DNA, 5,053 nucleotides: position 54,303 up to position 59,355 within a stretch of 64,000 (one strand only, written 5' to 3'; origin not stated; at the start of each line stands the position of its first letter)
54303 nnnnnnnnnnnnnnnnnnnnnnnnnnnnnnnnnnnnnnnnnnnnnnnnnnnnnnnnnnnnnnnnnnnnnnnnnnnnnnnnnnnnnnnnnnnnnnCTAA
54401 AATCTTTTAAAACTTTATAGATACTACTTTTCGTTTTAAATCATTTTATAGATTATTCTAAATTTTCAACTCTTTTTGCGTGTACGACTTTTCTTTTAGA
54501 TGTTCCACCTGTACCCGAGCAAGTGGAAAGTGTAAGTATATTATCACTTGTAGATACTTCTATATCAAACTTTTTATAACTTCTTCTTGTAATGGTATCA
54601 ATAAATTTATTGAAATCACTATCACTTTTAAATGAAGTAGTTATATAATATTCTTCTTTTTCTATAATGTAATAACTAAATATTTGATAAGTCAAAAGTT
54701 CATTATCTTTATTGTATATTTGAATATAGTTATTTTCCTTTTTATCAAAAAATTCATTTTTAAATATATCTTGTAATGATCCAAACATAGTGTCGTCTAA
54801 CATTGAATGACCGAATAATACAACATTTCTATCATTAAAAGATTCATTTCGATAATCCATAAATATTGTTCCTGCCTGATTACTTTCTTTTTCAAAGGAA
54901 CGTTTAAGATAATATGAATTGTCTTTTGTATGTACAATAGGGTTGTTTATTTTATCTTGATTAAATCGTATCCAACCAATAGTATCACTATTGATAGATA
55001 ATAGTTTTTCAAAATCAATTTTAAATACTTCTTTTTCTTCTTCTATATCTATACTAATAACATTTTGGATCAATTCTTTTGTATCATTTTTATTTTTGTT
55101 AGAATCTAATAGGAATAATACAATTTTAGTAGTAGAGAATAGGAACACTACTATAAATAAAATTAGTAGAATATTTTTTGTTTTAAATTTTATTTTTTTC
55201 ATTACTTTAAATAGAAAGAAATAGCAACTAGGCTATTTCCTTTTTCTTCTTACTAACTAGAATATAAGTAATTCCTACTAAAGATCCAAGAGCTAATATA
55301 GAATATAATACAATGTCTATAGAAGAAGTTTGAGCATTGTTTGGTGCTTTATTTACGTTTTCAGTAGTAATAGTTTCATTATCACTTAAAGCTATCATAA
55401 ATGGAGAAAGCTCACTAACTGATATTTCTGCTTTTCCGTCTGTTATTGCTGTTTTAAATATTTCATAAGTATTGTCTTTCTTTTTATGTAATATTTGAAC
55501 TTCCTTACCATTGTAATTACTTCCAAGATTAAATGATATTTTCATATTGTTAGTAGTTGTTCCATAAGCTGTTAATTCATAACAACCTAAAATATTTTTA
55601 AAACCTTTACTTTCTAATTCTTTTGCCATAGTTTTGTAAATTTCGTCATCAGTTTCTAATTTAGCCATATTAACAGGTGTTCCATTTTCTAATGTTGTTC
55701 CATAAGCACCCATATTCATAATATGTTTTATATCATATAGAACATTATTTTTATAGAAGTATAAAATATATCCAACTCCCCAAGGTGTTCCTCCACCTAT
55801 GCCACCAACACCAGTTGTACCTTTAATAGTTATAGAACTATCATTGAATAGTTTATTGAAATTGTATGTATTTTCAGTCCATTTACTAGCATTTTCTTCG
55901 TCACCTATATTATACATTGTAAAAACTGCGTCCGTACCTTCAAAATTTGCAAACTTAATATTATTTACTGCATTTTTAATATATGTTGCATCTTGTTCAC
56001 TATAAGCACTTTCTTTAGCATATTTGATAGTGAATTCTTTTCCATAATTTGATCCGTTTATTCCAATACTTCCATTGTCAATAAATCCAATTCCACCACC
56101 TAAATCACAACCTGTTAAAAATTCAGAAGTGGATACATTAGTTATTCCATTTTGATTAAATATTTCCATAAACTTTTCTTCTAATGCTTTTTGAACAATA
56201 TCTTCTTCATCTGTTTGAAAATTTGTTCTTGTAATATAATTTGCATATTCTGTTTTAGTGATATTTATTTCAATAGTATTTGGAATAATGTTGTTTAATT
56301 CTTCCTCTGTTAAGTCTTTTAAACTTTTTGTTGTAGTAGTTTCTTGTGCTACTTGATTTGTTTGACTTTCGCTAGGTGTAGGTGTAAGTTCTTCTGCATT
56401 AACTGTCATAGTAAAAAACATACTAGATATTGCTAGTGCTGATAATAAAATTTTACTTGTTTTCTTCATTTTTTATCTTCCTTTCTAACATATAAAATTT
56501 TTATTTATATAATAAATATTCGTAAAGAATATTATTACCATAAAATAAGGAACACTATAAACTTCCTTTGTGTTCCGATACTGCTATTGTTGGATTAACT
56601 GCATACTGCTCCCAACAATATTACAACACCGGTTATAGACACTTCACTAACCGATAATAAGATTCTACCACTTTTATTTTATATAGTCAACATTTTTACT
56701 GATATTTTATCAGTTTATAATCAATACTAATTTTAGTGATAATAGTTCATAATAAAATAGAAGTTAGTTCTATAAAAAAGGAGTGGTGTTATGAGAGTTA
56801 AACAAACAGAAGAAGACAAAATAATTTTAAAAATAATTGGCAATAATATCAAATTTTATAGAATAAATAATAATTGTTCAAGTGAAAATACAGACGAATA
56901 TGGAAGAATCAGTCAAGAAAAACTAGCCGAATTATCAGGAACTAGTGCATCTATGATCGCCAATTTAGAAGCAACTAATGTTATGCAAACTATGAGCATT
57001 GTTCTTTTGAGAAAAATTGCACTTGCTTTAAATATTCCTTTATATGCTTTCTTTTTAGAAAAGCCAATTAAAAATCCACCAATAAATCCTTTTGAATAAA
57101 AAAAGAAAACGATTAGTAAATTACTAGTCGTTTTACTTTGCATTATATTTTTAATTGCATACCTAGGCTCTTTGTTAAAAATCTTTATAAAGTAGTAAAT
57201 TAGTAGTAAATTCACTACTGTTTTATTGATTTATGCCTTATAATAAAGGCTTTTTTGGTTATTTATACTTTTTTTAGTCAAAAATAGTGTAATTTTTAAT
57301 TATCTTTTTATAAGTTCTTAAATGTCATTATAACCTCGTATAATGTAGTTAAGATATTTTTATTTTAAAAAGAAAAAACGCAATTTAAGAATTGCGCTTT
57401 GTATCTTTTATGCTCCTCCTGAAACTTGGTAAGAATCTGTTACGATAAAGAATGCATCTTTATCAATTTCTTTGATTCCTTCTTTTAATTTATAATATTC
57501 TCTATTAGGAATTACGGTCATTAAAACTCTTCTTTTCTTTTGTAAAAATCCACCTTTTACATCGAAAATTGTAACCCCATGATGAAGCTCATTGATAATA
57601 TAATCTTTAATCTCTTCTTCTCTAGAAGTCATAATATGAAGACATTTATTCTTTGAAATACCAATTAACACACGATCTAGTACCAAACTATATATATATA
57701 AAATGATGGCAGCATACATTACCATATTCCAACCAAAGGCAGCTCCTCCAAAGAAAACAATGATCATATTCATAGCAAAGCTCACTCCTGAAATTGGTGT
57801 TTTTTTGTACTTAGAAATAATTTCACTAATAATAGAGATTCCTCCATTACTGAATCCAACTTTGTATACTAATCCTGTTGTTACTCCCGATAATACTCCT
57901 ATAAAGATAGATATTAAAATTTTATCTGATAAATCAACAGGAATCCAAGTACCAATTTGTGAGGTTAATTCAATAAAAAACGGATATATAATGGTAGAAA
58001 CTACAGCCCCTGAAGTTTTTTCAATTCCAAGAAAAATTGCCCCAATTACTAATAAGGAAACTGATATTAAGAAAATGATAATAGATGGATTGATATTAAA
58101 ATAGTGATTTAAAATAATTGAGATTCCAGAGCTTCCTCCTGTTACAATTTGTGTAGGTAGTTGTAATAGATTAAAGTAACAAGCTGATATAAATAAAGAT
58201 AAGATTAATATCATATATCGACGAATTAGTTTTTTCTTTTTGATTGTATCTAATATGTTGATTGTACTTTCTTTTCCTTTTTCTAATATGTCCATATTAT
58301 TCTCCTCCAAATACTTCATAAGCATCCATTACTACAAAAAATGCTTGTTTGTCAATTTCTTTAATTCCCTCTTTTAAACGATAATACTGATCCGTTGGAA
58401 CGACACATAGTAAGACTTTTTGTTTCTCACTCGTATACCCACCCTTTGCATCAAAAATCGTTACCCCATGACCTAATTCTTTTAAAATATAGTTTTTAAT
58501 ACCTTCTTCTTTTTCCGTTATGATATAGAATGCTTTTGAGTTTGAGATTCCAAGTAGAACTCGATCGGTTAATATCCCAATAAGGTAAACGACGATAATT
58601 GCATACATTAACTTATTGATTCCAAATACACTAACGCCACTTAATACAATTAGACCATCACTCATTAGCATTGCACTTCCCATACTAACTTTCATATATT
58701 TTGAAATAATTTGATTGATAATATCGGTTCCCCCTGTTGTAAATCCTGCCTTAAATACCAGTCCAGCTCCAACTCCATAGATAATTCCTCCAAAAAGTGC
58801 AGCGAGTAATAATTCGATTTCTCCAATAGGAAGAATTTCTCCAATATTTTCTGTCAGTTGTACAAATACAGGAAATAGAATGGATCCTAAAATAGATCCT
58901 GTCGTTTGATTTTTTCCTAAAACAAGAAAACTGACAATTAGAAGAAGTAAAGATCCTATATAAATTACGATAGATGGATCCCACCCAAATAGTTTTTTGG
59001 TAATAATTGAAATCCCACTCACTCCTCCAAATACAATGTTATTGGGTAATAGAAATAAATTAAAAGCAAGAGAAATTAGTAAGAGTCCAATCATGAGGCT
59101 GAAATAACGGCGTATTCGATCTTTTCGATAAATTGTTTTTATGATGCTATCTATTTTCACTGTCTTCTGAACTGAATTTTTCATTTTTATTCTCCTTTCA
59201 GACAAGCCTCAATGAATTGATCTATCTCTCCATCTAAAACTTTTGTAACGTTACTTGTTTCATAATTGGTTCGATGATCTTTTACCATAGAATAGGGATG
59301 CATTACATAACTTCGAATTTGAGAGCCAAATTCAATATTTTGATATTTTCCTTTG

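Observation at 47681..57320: Compact AT-rich integrated element carrying int, xis, HUH-SF3 rep, a split FtsK-like motor, a sigma factor and a sortase/surface-protein pair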

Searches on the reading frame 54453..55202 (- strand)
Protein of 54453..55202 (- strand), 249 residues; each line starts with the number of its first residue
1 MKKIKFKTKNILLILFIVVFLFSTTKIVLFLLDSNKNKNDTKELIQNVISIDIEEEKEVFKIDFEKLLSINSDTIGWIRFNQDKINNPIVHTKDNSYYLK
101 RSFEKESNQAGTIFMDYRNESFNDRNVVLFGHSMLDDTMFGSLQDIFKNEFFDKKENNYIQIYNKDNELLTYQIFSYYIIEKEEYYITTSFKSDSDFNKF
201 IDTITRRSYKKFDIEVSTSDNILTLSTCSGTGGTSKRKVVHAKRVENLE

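Call 4: search_protein_families(library=pfam, proteins=[window:54453-55202:-], max_evalue=0.01)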
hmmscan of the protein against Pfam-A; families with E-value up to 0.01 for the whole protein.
window:54453-55202:- (249 aa): 1 family
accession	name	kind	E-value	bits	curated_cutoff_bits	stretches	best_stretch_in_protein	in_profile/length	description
PF04203.18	Sortase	-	9.2e-15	54.9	26.6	1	103-245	16-125/125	Sortase domain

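Call 13: search_protein_families(library=ncbifam, proteins=[window:54453-55202:-], max_evalue=0.01)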
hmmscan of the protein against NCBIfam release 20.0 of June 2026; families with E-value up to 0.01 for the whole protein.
window:54453-55202:- (249 aa): 4 families
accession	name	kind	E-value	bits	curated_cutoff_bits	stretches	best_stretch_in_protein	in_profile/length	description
TIGR03064.1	sortase_srtB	equivalog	1.2e-59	201.6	153.75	1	9-240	5-235/235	class B sortase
NF040525.1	SrtB_LPKTxSAVK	exception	2.7e-28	98.6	200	1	17-232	7-227/261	class B sortase, LPKTxAVK-specific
TIGR01076.1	sortase_fam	subfamily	1.9e-05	24.5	39.35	0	213-246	96-129/136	sortase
NF033745.1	class_C_sortase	subfamily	8.4e-05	22.4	160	0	37-185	54-187/220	class C sortase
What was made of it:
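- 54453..55202 (-): Class B sortase. TIGR03064 at 201.6 bits (cut-off 153.75) (call 13).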

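Call 14: search_protein_families(library=phrogs, proteins=[window:54453-55202:-], max_evalue=0.01)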
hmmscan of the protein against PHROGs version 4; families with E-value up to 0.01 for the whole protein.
window:54453-55202:- (249 aa): 0 families

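Call 88: search_solved_structures(query=window:54453-55202:-, max_evalue=0.001)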
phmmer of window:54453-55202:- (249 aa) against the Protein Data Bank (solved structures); distinct sequences matched with E-value up to 0.001: 15.
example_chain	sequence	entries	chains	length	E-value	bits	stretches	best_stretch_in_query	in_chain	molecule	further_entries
1rz2_A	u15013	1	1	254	7.2e-41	143.7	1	5-246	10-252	conserved hypothetical protein BA4783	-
2oqw_A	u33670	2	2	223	1.1e-38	136.5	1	55-246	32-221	Sortase B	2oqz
5gyj_A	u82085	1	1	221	1.1e-36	130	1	54-242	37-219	Putative peptidase C60B, sortase B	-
6kyc_A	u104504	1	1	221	2.1e-36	129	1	54-242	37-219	Putative peptidase C60B, sortase B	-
6kyd_A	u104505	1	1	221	3.1e-36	128.5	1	54-230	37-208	Putative peptidase C60B, sortase B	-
4ux7_A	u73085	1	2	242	1.3e-35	126.5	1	56-243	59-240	PUTATIVE PEPTIDASE C60B, SORTASE B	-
4lfd_A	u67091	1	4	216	1.8e-35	126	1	41-245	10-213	Sortase B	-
1qwz_A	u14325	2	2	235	5.2e-35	124.5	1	43-245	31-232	NPQTN specific sortase B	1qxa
1qx6_A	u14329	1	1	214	5.4e-35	124.5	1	45-245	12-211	NPQTN specific sortase B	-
1ng5_A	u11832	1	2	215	6.1e-35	124.3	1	45-245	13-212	sortase B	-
5jcv_A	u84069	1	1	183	2.1e-27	99.6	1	67-237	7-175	Lmo2181 protein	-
5b23_A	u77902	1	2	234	5.5e-26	95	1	52-246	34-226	Uncharacterized protein Sortase B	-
5yfk_A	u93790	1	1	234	6.4e-25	91.5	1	52-246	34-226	Uncharacterized protein Sortase B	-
4y4q_A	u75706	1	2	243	3.3e-21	79.3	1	61-243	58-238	Sortase, SrtB family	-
3psq_A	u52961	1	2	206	4.1e-20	75.8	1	61-231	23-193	Hypothetical exported protein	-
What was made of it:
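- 54453..55202 (-): PDB B. anthracis SrtB 1rz2 at E 7e-41 (call 88).
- On Class B sortase: PDB SrtB matches at E 7e-41 (call 88).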

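Call 122: search_protein_families(library=padloc, proteins=[window:54453-55202:-], max_evalue=0.001)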
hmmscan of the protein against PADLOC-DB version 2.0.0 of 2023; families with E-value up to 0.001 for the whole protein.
window:54453-55202:- (249 aa): 0 families

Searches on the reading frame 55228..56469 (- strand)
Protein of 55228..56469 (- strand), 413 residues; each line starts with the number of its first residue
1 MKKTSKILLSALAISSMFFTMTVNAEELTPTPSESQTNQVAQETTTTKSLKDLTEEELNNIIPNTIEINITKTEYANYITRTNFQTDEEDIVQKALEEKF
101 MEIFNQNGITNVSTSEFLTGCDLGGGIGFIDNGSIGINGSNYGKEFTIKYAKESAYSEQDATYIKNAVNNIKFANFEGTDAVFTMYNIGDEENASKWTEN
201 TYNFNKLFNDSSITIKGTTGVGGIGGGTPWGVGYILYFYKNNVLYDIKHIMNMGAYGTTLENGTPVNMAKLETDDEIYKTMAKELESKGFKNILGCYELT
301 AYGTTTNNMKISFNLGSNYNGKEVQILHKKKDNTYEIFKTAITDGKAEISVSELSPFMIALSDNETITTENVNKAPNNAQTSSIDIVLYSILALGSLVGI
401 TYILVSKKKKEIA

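Call 5: search_protein_families(library=pfam, proteins=[window:55228-56469:-], max_evalue=0.01)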
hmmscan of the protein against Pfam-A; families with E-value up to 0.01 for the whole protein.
window:55228-56469:- (413 aa): 0 families

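Call 13: search_protein_families(library=ncbifam, proteins=[window:55228-56469:-], max_evalue=0.01)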
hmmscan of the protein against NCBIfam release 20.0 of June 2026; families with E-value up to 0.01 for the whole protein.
window:55228-56469:- (413 aa): 0 families

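Call 14: search_protein_families(library=phrogs, proteins=[window:55228-56469:-], max_evalue=0.01)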
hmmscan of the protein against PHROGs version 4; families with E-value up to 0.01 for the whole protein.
window:55228-56469:- (413 aa): 1 family
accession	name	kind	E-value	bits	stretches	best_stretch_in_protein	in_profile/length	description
phrog_35950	-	unknown function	0.0083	17.2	0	71-105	32-66/70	-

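Call 67: search_protein_families(library=pfam, proteins=[window:55228-56469:-], max_evalue=10)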
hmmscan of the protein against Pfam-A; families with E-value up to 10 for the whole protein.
window:55228-56469:- (413 aa): 2 families
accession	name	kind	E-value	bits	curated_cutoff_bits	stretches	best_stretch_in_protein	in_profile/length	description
PF11131.13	PhrC_PhrF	-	0.025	14.6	25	1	5-27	3-27/38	Rap-phr extracellular signalling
PF03172.18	HSR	-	0.055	14.1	24.9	1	342-392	9-62/99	HSR domain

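Call 122: search_protein_families(library=padloc, proteins=[window:55228-56469:-], max_evalue=0.001)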
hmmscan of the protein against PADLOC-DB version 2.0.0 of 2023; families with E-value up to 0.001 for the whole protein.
window:55228-56469:- (413 aa): 0 families

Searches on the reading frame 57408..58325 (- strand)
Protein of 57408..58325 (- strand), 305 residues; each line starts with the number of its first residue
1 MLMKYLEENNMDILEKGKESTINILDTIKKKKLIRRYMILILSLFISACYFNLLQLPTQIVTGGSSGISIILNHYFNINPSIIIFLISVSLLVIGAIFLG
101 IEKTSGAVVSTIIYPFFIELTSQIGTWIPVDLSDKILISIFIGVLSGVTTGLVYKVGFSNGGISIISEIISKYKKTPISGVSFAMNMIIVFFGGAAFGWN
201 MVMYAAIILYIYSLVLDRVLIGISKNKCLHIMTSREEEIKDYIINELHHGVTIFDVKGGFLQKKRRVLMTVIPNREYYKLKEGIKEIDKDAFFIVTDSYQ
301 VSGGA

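Call 5: search_protein_families(library=pfam, proteins=[window:57408-58325:-], max_evalue=0.01)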
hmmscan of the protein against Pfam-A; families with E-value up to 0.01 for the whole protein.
window:57408-58325:- (305 aa): 2 families
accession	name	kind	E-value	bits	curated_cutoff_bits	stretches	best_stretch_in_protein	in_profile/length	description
PF02588.21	YitT_membrane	-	2.3e-44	151.7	24.3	1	37-243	2-204/205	Uncharacterised 5xTM membrane BCR, YitT family COG1284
PF10035.14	DUF2179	-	1.3e-18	67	22.8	1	249-303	1-55/55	Uncharacterized protein conserved in bacteria (DUF2179)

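Call 9: find_encoding_contigs(protein=window:57408-58325:-, flank=10000, max_places=10)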
Protein window:57408-58325:- (305 aa): 5 contigs read that carry it; 4 places shown.
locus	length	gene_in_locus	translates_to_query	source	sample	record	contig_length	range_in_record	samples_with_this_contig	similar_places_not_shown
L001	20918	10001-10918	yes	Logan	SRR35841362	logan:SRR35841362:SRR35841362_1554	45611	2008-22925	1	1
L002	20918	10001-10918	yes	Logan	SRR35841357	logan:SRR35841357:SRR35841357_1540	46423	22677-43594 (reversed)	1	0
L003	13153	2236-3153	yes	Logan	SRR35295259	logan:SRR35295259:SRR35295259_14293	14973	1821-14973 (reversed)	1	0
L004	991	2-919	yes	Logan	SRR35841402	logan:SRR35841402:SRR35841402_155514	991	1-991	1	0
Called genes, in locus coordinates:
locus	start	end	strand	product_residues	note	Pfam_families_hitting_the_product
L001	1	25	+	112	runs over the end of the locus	-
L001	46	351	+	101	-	-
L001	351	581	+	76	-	-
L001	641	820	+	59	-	-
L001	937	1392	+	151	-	PF02893:GRAM (weak)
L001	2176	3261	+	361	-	PF02016:Peptidase_S66, PF17676:Peptidase_S66C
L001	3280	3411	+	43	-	-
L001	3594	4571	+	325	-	PF01699:Na_Ca_ex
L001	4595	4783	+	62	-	-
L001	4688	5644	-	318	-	PF00149:Metallophos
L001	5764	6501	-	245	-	-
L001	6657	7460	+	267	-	PF02811:PHP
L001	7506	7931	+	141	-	-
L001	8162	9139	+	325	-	PF03462:PCRF, PF00472:RF-1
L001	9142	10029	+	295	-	PF02588:YitT_membrane, PF19700:DUF6198 (weak), PF10035:DUF2179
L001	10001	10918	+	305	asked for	PF02588:YitT_membrane, PF10035:DUF2179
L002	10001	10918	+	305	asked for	PF02588:YitT_membrane, PF10035:DUF2179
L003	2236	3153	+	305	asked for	PF02588:YitT_membrane, PF10035:DUF2179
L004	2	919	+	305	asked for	PF02588:YitT_membrane, PF10035:DUF2179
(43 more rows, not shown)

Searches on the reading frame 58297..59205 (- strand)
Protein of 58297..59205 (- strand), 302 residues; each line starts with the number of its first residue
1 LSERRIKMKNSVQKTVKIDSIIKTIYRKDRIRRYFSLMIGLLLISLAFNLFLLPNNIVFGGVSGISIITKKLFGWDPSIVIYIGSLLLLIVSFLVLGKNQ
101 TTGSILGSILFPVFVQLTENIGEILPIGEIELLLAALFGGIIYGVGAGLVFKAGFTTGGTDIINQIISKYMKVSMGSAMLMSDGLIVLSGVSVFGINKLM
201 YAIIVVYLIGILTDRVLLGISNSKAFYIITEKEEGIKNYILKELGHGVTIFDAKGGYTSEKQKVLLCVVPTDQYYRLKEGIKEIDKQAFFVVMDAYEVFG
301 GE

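Call 5: search_protein_families(library=pfam, proteins=[window:58297-59205:-], max_evalue=0.01)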
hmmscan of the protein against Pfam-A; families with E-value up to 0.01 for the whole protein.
window:58297-59205:- (302 aa): 2 families
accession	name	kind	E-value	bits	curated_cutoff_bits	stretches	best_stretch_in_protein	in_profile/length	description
PF02588.21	YitT_membrane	-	1.4e-52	178.5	24.3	1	34-240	2-204/205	Uncharacterised 5xTM membrane BCR, YitT family COG1284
PF10035.14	DUF2179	-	1.4e-21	76.5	22.8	1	246-300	1-55/55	Uncharacterized protein conserved in bacteria (DUF2179)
